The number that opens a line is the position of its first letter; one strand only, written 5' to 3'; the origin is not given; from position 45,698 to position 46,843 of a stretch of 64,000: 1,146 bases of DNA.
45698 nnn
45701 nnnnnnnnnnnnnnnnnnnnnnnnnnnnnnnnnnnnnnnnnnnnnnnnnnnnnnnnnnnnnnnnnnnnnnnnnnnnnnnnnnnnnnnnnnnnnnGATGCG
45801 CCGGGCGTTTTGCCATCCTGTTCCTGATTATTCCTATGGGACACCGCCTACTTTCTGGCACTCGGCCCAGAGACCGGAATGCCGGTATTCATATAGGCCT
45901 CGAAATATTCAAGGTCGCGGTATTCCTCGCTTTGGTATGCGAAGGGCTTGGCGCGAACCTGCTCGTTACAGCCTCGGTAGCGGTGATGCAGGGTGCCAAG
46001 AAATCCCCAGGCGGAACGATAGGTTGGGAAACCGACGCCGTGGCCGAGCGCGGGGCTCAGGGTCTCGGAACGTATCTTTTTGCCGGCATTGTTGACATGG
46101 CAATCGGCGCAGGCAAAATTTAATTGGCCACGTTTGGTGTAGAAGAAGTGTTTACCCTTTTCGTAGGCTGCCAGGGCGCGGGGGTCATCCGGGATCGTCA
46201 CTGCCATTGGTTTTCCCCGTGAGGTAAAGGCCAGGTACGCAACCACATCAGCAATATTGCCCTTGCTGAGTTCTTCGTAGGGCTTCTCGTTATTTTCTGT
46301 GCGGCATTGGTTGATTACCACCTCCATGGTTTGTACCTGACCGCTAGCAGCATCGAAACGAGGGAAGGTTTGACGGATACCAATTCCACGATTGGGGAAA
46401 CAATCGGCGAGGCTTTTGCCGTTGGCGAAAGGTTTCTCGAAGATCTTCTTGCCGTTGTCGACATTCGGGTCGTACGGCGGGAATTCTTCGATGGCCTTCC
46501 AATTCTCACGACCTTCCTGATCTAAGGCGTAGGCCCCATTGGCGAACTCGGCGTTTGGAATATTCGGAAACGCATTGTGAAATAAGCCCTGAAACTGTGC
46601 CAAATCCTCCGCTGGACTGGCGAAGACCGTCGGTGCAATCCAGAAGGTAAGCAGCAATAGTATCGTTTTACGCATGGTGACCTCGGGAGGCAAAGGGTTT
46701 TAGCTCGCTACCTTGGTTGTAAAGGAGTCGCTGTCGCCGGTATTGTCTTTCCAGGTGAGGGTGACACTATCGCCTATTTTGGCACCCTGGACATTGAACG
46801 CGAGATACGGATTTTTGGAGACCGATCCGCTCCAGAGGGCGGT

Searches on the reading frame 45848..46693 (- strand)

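Call 8: search_protein_families(library=pfam, proteins=[window:45848-46693:-], max_evalue=0.00001)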
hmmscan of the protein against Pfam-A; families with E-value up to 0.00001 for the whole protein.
window:45848-46693:- (281 aa): 1 family
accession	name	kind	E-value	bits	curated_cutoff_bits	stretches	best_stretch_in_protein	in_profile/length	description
PF21342.2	SoxA-TsdA_cyt-c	-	1.8e-23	82.8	27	1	81-163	2-88/88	SoxA/TsdA, cytochrome c domain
